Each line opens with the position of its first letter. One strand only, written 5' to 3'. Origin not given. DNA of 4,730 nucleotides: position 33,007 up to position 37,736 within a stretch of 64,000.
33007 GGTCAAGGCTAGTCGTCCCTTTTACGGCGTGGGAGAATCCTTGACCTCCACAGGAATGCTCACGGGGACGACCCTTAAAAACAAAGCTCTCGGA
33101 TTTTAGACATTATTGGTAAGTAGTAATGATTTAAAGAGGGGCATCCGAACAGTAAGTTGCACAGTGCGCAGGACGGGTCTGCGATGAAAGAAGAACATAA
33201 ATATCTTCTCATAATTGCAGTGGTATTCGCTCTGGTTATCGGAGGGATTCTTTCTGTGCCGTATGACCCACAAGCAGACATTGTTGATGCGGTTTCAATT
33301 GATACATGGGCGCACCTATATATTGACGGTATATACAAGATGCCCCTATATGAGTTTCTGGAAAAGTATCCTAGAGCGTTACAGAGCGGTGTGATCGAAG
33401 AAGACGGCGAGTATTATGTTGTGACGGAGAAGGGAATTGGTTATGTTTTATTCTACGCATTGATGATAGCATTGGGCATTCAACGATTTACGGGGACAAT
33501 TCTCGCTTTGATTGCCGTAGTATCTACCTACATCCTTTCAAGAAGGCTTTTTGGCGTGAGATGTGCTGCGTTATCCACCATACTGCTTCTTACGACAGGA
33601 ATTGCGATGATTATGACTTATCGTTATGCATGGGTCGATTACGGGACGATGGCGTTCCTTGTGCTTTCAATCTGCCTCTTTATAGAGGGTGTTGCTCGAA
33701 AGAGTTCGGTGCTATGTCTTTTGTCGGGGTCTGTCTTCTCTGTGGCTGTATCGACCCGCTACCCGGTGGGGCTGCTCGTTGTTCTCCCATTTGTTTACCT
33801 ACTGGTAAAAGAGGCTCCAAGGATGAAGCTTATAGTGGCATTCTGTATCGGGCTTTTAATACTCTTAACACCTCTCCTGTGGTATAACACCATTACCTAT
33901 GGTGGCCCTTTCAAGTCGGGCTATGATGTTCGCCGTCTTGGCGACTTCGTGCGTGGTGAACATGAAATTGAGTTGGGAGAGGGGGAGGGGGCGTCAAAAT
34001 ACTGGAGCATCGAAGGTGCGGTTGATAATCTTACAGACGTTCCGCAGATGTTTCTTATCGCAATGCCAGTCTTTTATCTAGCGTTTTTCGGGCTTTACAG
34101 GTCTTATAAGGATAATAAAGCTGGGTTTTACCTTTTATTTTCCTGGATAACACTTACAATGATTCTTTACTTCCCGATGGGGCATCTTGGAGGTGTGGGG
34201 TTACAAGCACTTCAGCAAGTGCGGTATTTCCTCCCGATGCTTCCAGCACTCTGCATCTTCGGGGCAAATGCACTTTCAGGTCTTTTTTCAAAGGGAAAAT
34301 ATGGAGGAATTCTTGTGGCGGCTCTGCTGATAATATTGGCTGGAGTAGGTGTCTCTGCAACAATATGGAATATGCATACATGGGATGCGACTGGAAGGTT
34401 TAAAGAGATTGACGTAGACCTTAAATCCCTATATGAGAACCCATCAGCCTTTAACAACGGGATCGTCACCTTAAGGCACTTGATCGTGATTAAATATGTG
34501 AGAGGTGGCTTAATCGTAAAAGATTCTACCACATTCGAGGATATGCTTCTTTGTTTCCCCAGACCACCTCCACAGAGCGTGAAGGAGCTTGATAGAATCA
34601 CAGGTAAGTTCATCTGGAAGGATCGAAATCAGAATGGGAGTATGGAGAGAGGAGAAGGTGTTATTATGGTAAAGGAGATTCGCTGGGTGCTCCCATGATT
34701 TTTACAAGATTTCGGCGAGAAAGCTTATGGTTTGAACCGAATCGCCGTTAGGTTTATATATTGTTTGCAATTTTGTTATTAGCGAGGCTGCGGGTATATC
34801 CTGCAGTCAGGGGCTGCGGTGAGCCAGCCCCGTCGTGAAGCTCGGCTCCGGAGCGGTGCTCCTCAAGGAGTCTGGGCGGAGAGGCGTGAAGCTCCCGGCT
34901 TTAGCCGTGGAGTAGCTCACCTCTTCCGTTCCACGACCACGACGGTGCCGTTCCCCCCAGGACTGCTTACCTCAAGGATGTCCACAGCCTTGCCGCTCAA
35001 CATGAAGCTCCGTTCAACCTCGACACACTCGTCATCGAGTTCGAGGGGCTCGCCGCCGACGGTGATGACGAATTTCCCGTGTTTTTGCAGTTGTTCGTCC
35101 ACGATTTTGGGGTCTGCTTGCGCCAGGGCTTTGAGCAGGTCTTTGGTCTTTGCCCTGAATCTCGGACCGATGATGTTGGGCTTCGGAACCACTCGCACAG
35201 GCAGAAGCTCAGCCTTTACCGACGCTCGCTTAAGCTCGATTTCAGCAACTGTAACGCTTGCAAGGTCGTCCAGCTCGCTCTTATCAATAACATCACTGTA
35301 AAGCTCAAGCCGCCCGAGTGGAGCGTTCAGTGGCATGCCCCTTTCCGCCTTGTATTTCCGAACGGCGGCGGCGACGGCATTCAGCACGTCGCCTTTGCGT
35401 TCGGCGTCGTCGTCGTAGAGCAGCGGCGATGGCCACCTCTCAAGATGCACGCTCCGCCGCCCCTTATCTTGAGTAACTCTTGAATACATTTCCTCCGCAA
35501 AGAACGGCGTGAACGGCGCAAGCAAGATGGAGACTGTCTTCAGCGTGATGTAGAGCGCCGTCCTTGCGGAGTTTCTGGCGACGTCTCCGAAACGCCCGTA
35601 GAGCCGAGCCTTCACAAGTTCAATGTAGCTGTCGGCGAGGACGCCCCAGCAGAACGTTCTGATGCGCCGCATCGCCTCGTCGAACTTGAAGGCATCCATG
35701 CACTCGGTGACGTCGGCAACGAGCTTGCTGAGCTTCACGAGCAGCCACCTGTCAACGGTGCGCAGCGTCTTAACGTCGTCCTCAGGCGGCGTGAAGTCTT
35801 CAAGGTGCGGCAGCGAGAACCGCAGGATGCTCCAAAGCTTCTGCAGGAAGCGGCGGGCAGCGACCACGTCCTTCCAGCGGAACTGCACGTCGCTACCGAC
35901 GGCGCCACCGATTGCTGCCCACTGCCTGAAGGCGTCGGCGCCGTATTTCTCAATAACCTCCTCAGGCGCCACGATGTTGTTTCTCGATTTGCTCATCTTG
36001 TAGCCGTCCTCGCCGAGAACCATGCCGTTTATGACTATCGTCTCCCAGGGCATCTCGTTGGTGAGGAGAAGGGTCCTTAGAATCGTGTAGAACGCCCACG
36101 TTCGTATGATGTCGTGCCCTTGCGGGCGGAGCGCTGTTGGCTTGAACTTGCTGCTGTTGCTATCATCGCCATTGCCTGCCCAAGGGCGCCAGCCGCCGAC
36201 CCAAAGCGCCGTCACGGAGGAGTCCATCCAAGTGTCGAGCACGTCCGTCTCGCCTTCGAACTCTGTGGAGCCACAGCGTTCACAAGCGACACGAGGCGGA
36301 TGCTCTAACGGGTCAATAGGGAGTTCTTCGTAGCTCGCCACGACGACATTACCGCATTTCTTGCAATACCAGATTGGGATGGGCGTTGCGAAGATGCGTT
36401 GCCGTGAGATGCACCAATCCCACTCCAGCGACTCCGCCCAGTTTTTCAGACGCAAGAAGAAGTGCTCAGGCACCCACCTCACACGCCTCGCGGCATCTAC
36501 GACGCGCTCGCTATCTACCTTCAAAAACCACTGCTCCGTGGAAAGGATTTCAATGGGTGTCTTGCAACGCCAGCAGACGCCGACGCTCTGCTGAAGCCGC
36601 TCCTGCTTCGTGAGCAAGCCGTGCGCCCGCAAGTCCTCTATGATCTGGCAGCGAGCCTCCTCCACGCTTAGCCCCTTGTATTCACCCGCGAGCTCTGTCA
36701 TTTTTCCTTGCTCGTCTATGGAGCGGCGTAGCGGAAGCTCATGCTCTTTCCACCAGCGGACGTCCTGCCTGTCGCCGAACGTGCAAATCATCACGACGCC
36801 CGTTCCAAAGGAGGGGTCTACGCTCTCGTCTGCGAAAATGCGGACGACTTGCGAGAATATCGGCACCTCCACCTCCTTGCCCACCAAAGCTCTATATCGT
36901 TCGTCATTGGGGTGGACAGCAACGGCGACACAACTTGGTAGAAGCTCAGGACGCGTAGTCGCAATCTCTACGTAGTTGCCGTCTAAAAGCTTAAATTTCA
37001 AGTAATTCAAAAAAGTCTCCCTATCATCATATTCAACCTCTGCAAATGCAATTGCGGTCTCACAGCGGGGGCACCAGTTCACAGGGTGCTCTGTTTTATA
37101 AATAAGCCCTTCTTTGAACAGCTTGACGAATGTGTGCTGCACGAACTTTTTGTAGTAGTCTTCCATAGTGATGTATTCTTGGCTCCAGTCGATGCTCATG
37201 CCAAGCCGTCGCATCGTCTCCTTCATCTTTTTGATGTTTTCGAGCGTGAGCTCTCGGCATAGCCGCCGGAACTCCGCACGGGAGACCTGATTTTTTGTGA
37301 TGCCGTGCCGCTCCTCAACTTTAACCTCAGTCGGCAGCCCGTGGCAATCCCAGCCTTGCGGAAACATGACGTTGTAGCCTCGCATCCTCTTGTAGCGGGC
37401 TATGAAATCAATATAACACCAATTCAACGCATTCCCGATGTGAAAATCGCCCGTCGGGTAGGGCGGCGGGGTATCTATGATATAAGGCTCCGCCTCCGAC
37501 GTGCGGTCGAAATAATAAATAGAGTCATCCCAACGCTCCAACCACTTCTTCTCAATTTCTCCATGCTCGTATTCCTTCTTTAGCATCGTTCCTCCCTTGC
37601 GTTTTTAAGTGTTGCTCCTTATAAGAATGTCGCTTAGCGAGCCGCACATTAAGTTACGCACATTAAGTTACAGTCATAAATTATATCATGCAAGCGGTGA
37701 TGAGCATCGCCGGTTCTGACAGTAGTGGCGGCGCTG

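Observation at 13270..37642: Recurrent ~35-nt intergenic motif (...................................), four copies, mostly at gene 3' ends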

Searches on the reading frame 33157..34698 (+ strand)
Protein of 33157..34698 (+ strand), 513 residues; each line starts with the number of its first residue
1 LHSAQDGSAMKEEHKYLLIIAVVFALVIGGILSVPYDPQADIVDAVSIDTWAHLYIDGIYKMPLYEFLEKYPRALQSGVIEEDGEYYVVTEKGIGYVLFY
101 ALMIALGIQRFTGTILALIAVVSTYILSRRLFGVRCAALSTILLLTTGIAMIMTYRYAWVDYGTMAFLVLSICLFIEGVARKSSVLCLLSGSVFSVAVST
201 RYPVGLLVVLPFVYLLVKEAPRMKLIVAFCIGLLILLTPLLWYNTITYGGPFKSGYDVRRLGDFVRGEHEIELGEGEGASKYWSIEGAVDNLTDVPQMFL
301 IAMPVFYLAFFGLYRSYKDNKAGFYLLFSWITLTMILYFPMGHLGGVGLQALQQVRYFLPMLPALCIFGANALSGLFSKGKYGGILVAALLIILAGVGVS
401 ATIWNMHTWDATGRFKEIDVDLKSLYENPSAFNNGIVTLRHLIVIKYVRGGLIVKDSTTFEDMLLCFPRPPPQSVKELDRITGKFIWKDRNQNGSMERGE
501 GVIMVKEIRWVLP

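Call 14: search_protein_families(library=pfam, proteins=[window:33157-34698:+])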
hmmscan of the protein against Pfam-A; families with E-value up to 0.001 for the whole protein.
window:33157-34698:+ (513 aa): 2 families
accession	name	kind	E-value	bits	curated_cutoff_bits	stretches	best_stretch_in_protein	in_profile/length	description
PF02366.24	PMT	-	2.7e-07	30.9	22.7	1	42-220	22-200/245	Dolichyl-phosphate-mannose-protein mannosyltransferase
PF13231.12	PMT_2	-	9.2e-06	26.4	26.1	1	110-242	25-160/160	Dolichyl-phosphate-mannose-protein mannosyltransferase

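Call 63: find_encoding_contigs(protein=window:33157-34698:+, flank=3000, max_places=8)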
Protein window:33157-34698:+ (513 aa): 1 contig read that carries it; 1 place shown.
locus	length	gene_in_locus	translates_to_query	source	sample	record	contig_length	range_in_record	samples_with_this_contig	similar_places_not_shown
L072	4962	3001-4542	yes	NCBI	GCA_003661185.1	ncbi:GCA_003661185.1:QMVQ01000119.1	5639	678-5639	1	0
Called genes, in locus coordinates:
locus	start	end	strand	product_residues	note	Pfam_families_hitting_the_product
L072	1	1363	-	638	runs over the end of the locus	PF16927:HisKA_7TM, PF00989:PAS, PF08448:PAS_4 (faint), PF13188:PAS_8 (faint), PF13426:PAS_9 (weak), PF00512:HisKA, PF02518:HATPase_c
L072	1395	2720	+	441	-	PF01523:PmbA_TldD_1st, PF19290:PmbA_TldD_2nd, PF19289:PmbA_TldD_3rd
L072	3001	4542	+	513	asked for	PF02366:PMT (weak), PF13231:PMT_2 (weak)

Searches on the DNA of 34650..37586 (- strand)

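Call 39: search_rna_families(source=window, start=34650, end=34960, threshold=evalue, max_evalue=10, show_alignments=2)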
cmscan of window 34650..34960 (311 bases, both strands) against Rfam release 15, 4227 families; matches with E-value up to 10: 1.
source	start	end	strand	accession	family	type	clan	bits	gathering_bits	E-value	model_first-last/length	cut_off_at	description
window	34794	34932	+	RF00062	HgcC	Gene;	-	16.8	50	0.089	1-130/130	no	HgcC family RNA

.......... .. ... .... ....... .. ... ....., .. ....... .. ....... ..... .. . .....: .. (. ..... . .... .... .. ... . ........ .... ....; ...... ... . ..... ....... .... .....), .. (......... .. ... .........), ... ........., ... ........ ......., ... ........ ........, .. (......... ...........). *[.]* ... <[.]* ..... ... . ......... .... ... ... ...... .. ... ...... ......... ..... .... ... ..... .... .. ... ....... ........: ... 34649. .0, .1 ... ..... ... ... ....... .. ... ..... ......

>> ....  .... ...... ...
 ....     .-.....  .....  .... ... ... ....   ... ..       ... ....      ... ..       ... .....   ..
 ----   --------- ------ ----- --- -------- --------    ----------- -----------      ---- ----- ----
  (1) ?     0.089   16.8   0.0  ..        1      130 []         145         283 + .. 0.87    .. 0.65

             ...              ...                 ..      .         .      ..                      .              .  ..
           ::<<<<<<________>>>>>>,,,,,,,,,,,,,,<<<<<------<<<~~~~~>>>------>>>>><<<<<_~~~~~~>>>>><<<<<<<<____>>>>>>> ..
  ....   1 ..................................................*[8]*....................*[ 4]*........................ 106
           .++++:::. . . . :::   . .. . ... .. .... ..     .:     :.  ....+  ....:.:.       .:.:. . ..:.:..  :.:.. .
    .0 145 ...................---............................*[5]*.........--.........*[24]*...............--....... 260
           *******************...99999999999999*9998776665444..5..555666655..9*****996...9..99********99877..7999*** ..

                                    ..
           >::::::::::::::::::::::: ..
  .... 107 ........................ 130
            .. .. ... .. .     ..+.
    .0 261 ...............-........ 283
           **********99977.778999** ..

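Call 98: search_rna_families(sources=[L057, L048, L059, L072, L009, L050, L039, L049], threshold=evalue, max_evalue=1)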
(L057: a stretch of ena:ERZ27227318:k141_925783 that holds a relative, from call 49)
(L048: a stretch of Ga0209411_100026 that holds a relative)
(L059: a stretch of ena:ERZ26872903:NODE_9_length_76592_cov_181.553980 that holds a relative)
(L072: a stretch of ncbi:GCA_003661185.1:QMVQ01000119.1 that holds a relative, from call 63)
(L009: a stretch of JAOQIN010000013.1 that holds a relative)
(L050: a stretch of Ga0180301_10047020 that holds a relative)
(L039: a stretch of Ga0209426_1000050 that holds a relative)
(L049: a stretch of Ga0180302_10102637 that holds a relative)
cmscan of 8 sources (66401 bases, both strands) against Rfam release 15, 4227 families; matches with E-value up to 1: 7.
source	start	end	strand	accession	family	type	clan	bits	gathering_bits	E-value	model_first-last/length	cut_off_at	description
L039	5510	5603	-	RF02984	DUF3800-X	Gene; sRNA;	-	67.4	38.2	1.1e-12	1-73/73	no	DUF3800-X RNA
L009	7506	7576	-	RF00005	tRNA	Gene; tRNA;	CL00001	63.8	29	1.7e-11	1-71/71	no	tRNA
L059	71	143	+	RF00005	tRNA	Gene; tRNA;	CL00001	56.5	29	1.7e-09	1-71/71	no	tRNA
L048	5192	5264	-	RF00005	tRNA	Gene; tRNA;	CL00001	53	29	1.5e-08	1-71/71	no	tRNA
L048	5193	5228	-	RF01684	mascRNA-menRNA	Gene;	-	27.8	42.5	0.19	1-56/56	no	MALAT1-associated small cytoplasmic RNA/MEN beta RNA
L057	58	170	+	RF00062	HgcC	Gene;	-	27.5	50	0.024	1-130/130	no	HgcC family RNA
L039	6517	6551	-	RF03092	Ocean-VII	Gene; sRNA;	-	20.5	53.5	0.15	1-41/41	no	Ocean-VII RNA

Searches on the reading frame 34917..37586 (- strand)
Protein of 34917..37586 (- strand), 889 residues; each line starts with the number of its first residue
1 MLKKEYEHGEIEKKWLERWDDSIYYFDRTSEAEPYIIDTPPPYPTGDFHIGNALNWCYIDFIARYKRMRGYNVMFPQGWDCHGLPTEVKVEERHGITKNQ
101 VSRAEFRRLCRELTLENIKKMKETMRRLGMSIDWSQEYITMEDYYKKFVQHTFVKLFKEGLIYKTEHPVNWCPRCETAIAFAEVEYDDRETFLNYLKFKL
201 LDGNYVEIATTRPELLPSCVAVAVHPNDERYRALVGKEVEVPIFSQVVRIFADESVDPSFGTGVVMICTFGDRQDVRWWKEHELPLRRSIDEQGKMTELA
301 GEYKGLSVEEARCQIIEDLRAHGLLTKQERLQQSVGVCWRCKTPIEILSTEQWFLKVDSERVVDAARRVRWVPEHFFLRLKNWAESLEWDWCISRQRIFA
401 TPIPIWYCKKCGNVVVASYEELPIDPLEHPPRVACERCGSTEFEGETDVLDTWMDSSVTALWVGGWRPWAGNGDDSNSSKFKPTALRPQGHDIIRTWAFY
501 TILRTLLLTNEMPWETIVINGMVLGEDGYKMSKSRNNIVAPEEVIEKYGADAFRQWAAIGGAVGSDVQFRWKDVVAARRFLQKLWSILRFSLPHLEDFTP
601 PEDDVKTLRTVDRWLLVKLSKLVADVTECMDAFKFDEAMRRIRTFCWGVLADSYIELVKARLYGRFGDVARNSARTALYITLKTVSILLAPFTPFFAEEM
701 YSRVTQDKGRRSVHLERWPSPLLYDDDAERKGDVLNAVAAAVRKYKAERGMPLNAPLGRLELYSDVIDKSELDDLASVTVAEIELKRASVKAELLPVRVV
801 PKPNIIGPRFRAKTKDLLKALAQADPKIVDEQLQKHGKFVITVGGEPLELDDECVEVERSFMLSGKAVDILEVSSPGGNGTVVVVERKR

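Call 14: search_protein_families(library=pfam, proteins=[window:34917-37586:-])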
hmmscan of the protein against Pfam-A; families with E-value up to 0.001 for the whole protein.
window:34917-37586:- (889 aa): 5 families
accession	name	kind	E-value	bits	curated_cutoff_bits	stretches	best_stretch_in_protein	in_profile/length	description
PF00133.28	tRNA-synt_1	-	2.5e-100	336.6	22.7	1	14-569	1-413/414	tRNA synthetases class I (I, L, M and V)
PF08264.19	Anticodon_1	-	2e-35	122.3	25.1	1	612-757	1-144/148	Anticodon-binding domain of tRNA ligase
PF09334.17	tRNA-synt_1g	-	2.5e-26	92.8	20.1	2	36-180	2-131/391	tRNA synthetases class I (M)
PF01406.26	tRNA-synt_1e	-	0.00026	20.9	27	0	47-77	22-52/301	tRNA synthetases class I (C) catalytic domain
PF13603.12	tRNA-synt_1_2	-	0.00046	20.2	25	0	235-299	85-149/185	Leucyl-tRNA synthetase, editing domain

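Call 47: find_homologous_proteins(query=window:34917-37586:-, max_evalue=1e-100)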
Query window:34917-37586:- (889 aa): 7888 proteins with E <= 1e-100 among 8000 candidates; the best 120 are listed.
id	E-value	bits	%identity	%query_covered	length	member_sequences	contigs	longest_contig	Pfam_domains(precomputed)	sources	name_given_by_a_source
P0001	0.0e+0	2075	99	100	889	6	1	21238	PF09334.18,PF08264.20,PF00133.29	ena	-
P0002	0.0e+0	1778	85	100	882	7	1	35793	PF09334.18,PF08264.20,PF00133.29,PF19302.5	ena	-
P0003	0.0e+0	1303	68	89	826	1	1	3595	PF09334.18,PF08264.20,PF00133.29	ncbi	ncbi:MAG: valine--tRNA ligase, partial [Candidatus Methanospirareceae archaeon]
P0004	0.0e+0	1259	61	97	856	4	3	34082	PF09334.18,PF08264.20,PF00133.29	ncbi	ncbi:MAG: valine--tRNA ligase [Candidatus Syntropharchaeia archaeon]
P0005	0.0e+0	1242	65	90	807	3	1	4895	PF09334.18,PF08264.20,PF13603.13,PF00133.29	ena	-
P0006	0.0e+0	1239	65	88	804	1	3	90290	PF09334.18,PF08264.20,PF13603.13,PF00133.29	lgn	-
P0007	0.0e+0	1238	65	88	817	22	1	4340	PF09334.18,PF08264.20,PF00133.29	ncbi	-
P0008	0.0e+0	1235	65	89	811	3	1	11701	PF09334.18,PF08264.20,PF00133.29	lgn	-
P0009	0.0e+0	1234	64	89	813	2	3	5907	PF09334.18,PF08264.20,PF00133.29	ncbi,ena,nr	ncbi:MAG: valine--tRNA ligase [Methanophagales archaeon]|nr:valine--tRNA ligase [Methanophagales arc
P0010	0.0e+0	1233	64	90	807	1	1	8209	PF09334.18,PF08264.20,PF00133.29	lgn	-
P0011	0.0e+0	1230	64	89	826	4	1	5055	PF09334.18,PF08264.20,PF00133.29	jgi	-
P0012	0.0e+0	1226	65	89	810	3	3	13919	PF09334.18,PF08264.20,PF00133.29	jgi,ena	-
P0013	0.0e+0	1224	64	89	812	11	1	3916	PF09334.18,PF08264.20,PF13603.13,PF00133.29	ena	-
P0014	0.0e+0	1224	64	89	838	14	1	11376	PF09334.18,PF08264.20,PF00133.29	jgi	-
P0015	0.0e+0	1223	63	89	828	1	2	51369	PF09334.18,PF08264.20,PF13603.13,PF00133.29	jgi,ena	-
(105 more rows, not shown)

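Call 48: find_encoding_contigs(protein=P0002, flank=10000, max_places=3)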
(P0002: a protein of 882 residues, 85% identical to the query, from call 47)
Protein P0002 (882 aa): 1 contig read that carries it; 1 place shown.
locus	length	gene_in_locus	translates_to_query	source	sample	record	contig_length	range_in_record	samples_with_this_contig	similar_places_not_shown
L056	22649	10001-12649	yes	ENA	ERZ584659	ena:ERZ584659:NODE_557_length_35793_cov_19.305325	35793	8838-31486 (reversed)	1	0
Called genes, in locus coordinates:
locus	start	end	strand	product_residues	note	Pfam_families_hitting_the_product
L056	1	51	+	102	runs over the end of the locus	PF27306:AF_2379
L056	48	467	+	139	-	PF02579:Nitro_FeMo-Co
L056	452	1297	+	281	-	PF00753:Lactamase_B, PF23023:Anti-Pycsar_Apyc1 (weak), PF12706:Lactamase_B_2 (weak)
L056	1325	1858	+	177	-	PF01661:Macro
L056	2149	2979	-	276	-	PF23960:DUF7289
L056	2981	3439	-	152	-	-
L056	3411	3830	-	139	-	-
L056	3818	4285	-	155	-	PF23959:DUF7288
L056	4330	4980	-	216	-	PF23958:DUF7287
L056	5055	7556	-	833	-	PF13519:VWA_2, PF00092:VWA, PF00801:PKD, PF18911:PKD_4, PF22352:K319L-like_PKD, PF00801:PKD, PF18911:PKD_4, PF00801:PKD, +4 more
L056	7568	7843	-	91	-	PF18884:TSP3_bac (faint)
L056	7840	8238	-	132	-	-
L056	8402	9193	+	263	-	-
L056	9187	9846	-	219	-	-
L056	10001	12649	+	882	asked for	PF00133:tRNA-synt_1, PF09334:tRNA-synt_1g, PF08264:Anticodon_1, PF19302:DUF5915 (faint)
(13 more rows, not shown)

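Call 49: find_encoding_contigs(protein=P0001, flank=10000, max_places=3)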
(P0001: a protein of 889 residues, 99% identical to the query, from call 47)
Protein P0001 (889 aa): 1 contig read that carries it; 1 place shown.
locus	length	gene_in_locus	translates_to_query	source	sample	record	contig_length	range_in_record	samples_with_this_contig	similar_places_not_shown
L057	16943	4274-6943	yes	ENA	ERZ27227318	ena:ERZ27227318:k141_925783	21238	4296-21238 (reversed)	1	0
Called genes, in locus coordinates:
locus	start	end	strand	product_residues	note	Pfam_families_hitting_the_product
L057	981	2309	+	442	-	PF03486:HI0933_like (faint), PF07992:Pyr_redox_2, PF01266:DAO (faint), PF13738:Pyr_redox_3 (weak), PF00070:Pyr_redox, PF02852:Pyr_redox_dim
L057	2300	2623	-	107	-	-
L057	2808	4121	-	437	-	PF08543:Phos_pyr_kin, PF00294:PfkB, PF10120:ThiN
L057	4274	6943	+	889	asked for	PF00133:tRNA-synt_1, PF09334:tRNA-synt_1g, PF08264:Anticodon_1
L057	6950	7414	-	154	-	-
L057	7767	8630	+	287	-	PF01210:NAD_Gly3P_dh_N (weak), PF02737:3HCDH_N, PF00725:3HCDH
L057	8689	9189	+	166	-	PF01797:Y1_Tnp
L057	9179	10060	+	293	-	PF12323:HTH_OrfB_IS605, PF01385:OrfB_IS605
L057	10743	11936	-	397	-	PF00070:Pyr_redox (weak), PF01266:DAO, PF01494:FAD_binding_3, PF07992:Pyr_redox_2, PF12831:FAD_oxidored (weak), PF13450:NAD_binding_8, PF05834:Lycopene_cycl, PF22578:GGR_cat, +3 more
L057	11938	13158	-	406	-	PF00368:HMG-CoA_red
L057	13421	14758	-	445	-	PF01523:PmbA_TldD_1st, PF19290:PmbA_TldD_2nd, PF19289:PmbA_TldD_3rd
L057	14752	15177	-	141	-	PF00334:NDK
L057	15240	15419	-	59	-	PF01246:Ribosomal_L24e, PF06467:zf-FCS (weak)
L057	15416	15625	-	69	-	PF01200:Ribosomal_S28e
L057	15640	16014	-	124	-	PF01248:Ribosomal_L7Ae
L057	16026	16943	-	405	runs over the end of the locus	PF13191:AAA_16, PF01637:ATPase_2 (weak), PF13401:AAA_22, PF00004:AAA, PF05729:NACHT (weak), PF22606:Cdc6-ORC-like_ATPase_lid, PF22703:Cdc6_lid, PF09079:WHD_Cdc6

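Call 72: search_protein_families(library=pfam, proteins=[L057:8689-9189:+, L057:9179-10060:+], max_evalue=0.01)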
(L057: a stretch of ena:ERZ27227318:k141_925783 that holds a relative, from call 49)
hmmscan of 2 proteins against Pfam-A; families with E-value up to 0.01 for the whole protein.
L057:8689-9189:+ (166 aa): 1 family
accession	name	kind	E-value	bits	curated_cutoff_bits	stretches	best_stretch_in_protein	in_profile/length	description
PF01797.21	Y1_Tnp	-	1.3e-40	138.8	23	1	39-160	1-121/121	Transposase IS200 like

L057:9179-10060:+ (293 aa): 2 families
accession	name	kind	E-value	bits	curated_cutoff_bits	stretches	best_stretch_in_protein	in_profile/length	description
PF01385.25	OrfB_IS605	-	9.4e-29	100.5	30.5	1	166-276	4-118/120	Probable transposase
PF12323.14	HTH_OrfB_IS605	-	2.2e-11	43.5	21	1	1-46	1-47/47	Helix-turn-helix domain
